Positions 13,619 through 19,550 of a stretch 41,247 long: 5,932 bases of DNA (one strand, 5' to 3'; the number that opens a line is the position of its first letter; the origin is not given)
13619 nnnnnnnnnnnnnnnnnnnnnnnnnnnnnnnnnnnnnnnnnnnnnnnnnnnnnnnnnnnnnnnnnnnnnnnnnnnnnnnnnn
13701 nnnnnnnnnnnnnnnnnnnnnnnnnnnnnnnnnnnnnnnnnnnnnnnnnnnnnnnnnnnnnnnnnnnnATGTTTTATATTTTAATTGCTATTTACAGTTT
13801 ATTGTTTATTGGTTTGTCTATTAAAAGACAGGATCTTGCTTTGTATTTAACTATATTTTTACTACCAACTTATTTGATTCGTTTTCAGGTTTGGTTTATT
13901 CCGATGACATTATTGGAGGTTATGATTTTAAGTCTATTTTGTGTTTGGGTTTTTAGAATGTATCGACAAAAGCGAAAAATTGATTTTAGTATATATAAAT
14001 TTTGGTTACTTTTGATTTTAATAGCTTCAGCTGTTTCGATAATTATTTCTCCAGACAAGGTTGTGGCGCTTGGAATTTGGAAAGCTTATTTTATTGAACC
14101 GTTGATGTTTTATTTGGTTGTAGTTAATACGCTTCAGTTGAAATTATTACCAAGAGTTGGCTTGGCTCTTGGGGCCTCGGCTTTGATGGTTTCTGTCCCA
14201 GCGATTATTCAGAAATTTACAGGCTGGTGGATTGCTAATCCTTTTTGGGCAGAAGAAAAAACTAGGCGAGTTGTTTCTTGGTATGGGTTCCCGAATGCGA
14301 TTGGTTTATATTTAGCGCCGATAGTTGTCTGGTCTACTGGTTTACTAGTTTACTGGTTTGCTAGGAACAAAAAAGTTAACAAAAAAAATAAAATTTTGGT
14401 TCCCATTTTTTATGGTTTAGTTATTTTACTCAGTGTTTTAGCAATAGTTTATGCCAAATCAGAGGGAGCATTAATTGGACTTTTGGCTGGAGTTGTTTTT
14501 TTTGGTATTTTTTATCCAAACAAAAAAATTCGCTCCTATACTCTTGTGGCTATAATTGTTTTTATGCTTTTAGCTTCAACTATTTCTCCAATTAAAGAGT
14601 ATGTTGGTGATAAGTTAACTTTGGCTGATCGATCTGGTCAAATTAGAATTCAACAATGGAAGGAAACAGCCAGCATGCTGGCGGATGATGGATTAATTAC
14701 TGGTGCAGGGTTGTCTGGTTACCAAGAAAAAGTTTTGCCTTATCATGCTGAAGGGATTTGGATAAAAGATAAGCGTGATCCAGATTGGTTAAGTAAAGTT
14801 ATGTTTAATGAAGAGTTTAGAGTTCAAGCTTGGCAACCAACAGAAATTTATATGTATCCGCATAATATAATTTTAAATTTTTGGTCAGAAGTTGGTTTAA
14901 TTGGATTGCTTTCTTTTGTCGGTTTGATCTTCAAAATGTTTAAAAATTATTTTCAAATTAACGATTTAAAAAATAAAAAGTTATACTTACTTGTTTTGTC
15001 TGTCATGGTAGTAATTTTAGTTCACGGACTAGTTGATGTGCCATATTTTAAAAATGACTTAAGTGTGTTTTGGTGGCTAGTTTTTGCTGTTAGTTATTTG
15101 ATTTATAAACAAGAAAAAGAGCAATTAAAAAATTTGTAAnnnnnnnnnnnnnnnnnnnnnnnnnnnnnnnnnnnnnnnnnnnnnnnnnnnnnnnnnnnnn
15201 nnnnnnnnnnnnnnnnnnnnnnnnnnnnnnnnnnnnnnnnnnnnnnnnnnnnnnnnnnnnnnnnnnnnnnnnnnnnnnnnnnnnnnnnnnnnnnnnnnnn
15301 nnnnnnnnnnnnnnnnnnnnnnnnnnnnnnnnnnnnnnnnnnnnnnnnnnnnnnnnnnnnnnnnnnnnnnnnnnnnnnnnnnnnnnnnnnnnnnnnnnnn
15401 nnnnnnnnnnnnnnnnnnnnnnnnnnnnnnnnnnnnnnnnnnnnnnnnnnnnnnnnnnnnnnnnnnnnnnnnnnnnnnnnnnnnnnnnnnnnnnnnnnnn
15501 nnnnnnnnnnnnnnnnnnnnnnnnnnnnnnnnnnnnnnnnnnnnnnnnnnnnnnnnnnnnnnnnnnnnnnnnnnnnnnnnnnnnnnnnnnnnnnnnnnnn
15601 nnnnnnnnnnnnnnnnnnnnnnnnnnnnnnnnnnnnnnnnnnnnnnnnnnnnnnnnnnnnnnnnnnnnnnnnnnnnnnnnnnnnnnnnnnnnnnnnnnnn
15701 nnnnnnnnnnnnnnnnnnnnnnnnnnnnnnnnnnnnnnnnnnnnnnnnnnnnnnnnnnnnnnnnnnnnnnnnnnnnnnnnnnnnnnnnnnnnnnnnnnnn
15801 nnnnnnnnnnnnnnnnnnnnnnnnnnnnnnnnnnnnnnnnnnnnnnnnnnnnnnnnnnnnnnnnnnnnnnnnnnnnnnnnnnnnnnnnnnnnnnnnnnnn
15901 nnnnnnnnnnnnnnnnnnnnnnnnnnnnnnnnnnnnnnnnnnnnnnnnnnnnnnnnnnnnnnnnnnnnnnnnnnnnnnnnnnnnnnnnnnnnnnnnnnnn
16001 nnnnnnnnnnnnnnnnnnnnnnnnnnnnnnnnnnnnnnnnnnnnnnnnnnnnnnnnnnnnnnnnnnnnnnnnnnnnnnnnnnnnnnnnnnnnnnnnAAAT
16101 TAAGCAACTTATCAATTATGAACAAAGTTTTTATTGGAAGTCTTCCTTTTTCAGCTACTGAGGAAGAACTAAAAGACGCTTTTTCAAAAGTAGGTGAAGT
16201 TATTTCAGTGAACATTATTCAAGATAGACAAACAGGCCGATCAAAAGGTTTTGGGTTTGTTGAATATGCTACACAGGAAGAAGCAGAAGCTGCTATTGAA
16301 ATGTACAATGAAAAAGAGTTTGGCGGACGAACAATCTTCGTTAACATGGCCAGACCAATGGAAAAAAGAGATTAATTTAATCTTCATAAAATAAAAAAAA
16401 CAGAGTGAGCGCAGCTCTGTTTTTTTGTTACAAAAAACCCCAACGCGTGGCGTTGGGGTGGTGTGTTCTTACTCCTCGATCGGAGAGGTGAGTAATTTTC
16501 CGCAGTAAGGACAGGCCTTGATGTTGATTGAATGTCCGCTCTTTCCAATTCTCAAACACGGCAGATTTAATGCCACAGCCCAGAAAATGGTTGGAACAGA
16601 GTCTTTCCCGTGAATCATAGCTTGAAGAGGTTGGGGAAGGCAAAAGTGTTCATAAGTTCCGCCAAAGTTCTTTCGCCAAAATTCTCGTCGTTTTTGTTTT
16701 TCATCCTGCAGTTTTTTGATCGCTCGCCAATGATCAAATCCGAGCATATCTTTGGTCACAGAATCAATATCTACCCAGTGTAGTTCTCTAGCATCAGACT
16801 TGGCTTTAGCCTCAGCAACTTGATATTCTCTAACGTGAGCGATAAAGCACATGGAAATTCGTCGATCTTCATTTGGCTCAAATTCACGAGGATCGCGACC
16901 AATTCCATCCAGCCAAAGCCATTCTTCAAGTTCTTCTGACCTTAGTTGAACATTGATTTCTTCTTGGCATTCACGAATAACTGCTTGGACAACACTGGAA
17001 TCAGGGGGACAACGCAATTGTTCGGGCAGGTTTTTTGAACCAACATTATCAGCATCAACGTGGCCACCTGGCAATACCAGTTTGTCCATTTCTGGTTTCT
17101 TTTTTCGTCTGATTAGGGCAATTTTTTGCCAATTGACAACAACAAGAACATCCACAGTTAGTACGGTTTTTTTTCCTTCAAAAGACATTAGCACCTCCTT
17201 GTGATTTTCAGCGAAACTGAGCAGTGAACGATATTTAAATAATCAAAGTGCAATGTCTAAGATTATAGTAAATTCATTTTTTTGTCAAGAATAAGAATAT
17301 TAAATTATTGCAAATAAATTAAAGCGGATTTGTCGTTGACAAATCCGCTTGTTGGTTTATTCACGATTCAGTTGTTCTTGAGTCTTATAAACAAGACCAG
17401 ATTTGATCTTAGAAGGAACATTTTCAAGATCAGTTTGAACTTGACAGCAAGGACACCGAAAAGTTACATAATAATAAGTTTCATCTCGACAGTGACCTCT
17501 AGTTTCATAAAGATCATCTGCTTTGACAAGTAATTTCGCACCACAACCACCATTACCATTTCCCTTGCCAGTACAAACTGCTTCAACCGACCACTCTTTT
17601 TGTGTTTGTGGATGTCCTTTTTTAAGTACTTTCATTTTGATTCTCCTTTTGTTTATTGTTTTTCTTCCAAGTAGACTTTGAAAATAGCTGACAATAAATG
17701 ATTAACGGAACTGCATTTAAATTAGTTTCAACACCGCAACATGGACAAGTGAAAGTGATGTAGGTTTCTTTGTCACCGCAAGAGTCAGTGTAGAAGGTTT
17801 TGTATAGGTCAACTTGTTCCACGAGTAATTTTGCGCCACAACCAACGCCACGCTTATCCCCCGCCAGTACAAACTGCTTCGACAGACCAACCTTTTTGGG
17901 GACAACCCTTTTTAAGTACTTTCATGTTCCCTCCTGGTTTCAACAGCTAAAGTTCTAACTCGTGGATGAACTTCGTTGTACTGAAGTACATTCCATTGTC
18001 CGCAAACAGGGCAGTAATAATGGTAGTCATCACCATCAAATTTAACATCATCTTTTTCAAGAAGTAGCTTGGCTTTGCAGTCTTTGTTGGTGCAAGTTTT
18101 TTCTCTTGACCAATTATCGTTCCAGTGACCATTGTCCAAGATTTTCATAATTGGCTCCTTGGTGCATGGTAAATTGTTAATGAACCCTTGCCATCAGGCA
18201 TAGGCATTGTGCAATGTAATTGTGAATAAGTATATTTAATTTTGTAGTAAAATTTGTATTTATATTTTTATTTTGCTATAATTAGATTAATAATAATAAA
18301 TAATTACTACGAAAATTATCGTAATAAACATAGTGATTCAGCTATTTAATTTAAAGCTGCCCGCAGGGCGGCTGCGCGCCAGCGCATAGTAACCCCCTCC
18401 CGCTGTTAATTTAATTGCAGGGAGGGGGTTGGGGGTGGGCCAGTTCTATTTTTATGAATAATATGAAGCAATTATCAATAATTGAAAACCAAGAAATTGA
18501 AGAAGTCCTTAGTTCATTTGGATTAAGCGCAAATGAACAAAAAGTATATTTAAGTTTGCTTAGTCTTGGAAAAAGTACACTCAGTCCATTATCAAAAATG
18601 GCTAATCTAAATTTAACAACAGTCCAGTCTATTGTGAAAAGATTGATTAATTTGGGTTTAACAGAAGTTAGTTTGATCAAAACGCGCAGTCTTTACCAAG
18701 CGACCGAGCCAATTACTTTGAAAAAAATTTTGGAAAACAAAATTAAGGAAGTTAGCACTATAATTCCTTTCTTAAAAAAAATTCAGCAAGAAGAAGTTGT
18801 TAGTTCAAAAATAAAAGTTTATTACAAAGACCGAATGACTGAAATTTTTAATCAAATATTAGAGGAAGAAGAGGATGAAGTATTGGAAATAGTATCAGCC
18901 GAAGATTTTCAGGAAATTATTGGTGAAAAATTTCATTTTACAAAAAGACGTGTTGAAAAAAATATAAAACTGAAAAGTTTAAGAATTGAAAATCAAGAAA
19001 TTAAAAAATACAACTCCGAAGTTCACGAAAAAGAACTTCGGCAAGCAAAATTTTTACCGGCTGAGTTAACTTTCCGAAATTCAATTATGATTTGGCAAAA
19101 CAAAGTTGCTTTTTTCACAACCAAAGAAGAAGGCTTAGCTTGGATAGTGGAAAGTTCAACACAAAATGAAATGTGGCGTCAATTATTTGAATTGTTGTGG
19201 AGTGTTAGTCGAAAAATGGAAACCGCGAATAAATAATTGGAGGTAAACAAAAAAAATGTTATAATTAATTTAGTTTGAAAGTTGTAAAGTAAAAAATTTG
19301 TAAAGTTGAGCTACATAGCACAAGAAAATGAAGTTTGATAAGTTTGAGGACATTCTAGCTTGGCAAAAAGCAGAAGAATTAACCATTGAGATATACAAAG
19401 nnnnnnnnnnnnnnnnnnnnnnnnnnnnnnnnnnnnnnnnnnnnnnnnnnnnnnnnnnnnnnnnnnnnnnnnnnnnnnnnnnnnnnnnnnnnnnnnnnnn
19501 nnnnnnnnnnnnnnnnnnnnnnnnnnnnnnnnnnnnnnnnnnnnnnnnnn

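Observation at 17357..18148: Tandem triplet of translationally coupled small zinc-ribbon genes with identical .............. start/stop overlaps; the middle copy is frameshifted in a G5 run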

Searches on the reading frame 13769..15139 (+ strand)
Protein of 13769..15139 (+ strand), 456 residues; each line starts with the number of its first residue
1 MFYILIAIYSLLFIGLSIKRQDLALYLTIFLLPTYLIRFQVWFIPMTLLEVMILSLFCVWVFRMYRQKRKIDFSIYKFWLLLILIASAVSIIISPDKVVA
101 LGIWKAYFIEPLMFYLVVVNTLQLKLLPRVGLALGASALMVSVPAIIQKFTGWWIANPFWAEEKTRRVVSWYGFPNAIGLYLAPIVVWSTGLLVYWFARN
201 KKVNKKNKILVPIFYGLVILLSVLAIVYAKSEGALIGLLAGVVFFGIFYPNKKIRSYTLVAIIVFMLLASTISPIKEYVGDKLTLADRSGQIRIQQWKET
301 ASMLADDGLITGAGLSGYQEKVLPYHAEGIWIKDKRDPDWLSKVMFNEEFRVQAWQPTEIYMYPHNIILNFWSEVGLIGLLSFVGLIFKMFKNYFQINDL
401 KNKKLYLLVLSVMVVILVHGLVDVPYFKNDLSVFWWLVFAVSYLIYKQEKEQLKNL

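Call 78: search_protein_families(library=pfam, max_evalue=0.001, proteins=[window:13769-15139:+])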
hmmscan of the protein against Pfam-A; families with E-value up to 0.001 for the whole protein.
window:13769-15139:+ (456 aa): 1 family
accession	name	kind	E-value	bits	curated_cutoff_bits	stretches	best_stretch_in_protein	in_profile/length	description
PF04932.20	Wzy_C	-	5.7e-18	65.6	31.7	1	218-384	2-149/149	O-Antigen ligase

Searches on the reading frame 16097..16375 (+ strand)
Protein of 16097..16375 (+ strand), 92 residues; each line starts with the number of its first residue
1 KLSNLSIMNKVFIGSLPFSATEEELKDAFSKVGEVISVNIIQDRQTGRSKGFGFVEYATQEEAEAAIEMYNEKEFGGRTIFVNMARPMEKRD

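Call 6: search_protein_families(library=pfam, max_evalue=1, proteins=[window:16097-16375:+])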
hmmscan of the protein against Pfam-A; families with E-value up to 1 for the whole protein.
window:16097-16375:+ (92 aa): 5 families
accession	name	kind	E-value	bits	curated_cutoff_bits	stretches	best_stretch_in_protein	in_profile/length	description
PF00076.28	RRM_1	-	1.7e-27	95.5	20.7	1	11-80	1-69/70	RNA recognition motif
PF16367.11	RRM_7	-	4.8e-05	23.7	27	1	9-77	2-74/94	RNA recognition motif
PF08777.17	RRM_3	-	0.0059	17.1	22.9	1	21-73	14-60/102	RNA binding motif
PF05172.20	RRM_Nup35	-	0.095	13.1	24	1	26-80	24-72/89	Nup53/35/40-type RNA recognition motif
PF25701.1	RRM_YTH1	-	0.25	11.7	35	1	10-76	4-65/75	YTH1-like RRM domain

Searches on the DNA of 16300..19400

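Call 34: search_rna_families(source=window, start=16300, end=19400, threshold=evalue, max_evalue=1)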
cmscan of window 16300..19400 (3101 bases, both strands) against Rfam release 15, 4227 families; matches with E-value up to 1: 4.
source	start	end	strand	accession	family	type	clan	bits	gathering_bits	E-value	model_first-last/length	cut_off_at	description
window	17289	17351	+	RF02844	RefA9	Gene; antisense;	-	24.5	49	0.96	1-64/64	no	Enterococcus sRNA A9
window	16793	16877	-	RF02301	TtnuCD25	Gene; snRNA; snoRNA; CD-box;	-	19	85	0.91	1-89/89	no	Tetrahymena snoRNA TtnuCD25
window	18162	18225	+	RF02922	RAGATH-32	Cis-reg;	-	18.4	41.8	0.46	1-78/78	no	RAGATH-32 RNA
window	16430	16494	-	RF02837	anti-hemB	Gene; sRNA;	-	18.4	49.5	0.47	1-81/81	no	Burkholderia RNA 7 (anti-hemB)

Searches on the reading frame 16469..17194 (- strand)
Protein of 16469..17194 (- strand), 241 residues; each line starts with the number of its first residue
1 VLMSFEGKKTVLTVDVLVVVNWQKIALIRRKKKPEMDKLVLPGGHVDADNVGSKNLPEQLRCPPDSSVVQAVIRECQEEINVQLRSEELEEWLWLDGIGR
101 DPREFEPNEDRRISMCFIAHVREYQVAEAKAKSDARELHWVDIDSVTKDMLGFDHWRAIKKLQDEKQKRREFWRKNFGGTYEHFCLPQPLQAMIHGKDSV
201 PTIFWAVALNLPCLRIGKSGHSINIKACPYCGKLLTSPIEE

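Call 6: search_protein_families(library=pfam, max_evalue=1, proteins=[window:16469-17194:-])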
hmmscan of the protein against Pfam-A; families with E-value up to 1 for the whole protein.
window:16469-17194:- (241 aa): 3 families
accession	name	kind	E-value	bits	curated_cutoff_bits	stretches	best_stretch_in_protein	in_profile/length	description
PF00293.34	NUDIX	-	1.5e-10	41.7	21.1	1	12-160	4-132/134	NUDIX domain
PF20551.3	DUF6765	-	0.19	11.8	26.6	1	41-79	81-119/325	Family of unknown function (DUF6765)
PF24333.1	DUF7501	-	0.49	11.1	27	0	224-238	9-23/58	Family of unknown function (DUF7501)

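Call 10: search_protein_families(library=phrogs, max_evalue=0.1, proteins=[window:16469-17194:-])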
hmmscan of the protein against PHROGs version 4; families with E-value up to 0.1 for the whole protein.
window:16469-17194:- (241 aa): 3 families
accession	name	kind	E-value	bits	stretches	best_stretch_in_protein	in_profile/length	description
phrog_1198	-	other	1e-08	36.2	1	16-161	41-182/253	MutT/NUDIX hydrolase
phrog_395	-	other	0.0022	18.8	1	18-162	243-370/373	cytidyltransferase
phrog_1185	-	other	0.059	13.8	1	37-86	179-212/301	nudix hydrolase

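Call 42: search_solved_structures(query=window:16469-17188:-, max_evalue=0.001)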
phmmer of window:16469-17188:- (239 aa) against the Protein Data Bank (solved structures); distinct sequences matched with E-value up to 0.001: 1.
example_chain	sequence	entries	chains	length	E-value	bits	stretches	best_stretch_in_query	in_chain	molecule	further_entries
2qjt_B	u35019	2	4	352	1.6e-06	30.8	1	6-164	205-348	Nicotinamide-nucleotide adenylyltransferase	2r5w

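Call 43: search_protein_families(library=ncbifam, max_evalue=0.01, proteins=[window:16469-17188:-])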
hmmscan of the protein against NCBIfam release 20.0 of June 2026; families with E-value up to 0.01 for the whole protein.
window:16469-17188:- (239 aa): 5 families
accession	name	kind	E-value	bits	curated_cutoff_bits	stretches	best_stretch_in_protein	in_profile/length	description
NF003785.0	PRK05379.1-1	equivalog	5.2e-10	39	418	1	6-166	200-345/347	bifunctional nicotinamide-nucleotide adenylyltransferase/Nudix hydroxylase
NF003786.0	PRK05379.1-2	equivalog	1.9e-06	27.3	397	1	8-160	217-351/354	bifunctional nicotinamide-nucleotide adenylyltransferase/Nudix hydroxylase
NF050029.2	TransRepNtr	equivalog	0.00028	20.5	400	1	9-159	21-151/245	ADPR responsive transcriptional repressor NtrR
NF003791.0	PRK05379.2-3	equivalog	0.00045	19.5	409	1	8-59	201-251/340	bifunctional nicotinamide-nucleotide adenylyltransferase/Nudix hydroxylase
NF003787.0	PRK05379.1-4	equivalog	0.0023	17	449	1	8-49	207-247/346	bifunctional nicotinamide-nucleotide adenylyltransferase/Nudix hydroxylase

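Call 72: search_protein_families(library=padloc, max_evalue=0.01, proteins=[window:16469-17188:-])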
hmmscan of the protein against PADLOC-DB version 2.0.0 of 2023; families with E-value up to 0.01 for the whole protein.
window:16469-17188:- (239 aa): 0 families
